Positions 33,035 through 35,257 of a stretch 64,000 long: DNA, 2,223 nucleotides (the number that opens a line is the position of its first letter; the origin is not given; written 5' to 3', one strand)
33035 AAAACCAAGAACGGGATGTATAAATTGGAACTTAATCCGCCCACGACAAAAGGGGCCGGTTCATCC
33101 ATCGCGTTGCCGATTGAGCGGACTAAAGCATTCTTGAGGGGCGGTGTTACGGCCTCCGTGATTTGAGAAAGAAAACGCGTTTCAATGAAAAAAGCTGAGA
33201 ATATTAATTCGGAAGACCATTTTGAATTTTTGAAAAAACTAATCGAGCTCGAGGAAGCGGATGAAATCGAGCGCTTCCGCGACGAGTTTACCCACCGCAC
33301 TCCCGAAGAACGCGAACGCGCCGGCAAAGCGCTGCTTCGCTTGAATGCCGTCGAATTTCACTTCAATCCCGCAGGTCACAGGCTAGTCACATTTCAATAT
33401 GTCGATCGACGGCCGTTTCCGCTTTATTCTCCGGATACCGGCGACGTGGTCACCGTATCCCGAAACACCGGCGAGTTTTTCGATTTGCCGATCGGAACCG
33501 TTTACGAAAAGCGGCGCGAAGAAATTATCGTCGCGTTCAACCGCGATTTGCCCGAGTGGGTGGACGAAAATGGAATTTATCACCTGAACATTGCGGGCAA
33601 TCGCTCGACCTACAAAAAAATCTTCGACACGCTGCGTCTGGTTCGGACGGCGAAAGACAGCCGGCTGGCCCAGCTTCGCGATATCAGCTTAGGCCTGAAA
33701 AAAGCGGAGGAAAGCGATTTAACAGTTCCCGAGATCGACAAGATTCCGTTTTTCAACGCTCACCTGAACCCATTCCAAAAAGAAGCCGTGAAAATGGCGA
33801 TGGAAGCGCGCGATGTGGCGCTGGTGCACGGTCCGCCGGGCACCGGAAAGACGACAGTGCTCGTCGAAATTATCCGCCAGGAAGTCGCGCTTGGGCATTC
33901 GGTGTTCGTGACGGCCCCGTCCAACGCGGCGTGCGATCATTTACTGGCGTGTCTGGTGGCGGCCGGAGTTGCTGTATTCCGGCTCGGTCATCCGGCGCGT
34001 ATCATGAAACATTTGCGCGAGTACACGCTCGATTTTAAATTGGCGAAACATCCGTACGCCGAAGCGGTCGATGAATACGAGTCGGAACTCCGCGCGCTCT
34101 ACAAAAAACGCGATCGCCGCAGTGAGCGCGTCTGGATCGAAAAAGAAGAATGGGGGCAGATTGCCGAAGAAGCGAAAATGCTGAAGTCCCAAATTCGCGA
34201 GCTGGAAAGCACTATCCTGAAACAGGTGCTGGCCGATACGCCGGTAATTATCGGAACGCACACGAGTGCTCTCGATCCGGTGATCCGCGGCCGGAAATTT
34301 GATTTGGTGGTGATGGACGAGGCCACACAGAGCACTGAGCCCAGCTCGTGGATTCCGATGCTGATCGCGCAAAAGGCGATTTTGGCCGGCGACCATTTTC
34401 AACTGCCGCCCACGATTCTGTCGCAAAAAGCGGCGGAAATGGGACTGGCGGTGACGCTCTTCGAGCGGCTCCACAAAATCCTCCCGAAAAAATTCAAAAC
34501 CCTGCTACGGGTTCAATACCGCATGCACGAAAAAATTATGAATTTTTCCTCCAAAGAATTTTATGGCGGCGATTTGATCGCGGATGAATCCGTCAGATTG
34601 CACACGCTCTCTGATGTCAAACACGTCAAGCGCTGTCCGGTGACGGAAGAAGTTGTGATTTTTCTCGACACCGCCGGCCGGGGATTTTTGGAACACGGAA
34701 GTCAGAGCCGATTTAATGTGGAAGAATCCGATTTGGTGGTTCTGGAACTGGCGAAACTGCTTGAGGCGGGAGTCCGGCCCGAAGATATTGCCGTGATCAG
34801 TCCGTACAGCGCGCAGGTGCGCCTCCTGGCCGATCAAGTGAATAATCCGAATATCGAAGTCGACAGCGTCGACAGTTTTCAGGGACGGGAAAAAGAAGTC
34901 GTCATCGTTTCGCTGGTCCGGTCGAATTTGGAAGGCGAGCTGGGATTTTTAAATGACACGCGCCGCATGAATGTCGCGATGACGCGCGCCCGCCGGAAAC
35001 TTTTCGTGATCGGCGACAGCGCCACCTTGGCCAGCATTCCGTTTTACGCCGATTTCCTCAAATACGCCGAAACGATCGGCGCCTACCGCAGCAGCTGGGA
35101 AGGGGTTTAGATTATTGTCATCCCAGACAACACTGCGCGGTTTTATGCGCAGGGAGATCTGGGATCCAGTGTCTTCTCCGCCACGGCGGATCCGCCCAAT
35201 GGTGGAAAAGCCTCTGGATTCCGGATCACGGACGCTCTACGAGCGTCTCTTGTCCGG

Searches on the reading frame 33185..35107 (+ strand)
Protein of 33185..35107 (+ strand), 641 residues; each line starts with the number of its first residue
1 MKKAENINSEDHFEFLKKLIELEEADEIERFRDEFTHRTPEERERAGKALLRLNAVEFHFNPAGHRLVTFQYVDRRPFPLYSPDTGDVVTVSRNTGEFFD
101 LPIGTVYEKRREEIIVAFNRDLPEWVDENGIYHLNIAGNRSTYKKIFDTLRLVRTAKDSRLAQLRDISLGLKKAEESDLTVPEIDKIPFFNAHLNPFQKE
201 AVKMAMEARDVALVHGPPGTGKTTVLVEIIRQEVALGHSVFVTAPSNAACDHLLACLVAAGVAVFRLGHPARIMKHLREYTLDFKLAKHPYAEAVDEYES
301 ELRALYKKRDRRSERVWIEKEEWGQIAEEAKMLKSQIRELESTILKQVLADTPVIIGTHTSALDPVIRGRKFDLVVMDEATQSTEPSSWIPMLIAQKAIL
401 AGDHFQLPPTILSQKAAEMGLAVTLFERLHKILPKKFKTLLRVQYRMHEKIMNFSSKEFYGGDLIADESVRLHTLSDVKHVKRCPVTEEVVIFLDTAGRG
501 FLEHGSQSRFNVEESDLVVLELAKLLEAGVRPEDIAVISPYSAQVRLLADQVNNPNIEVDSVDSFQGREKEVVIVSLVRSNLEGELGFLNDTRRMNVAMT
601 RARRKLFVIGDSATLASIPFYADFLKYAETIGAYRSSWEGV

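Call 57: search_protein_families(library=pfam, proteins=[window:33185-35107:+], max_evalue=0.00001)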
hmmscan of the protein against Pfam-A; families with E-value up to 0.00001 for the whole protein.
window:33185-35107:+ (641 aa): 6 families
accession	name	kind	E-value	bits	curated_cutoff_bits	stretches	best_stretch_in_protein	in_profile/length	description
PF13087.12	AAA_12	-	1.6e-59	201.2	27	1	422-612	2-194/195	AAA domain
PF13086.12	AAA_11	-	5.2e-51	174.3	27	1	193-414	1-257/257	AAA domain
PF13604.12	AAA_30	-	1.3e-12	48.3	27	1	193-268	1-77/191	AAA domain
PF13245.12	AAA_19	-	1.3e-08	35.6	25.1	1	198-408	1-130/134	AAA domain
PF01443.25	Viral_helicase1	-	2.7e-08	34.3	21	0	213-239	2-27/228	Viral superfamily 1 RNA helicase core domain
PF00270.35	DEAD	-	6e-07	29.8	26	0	195-248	1-56/167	DEAD/DEAH box helicase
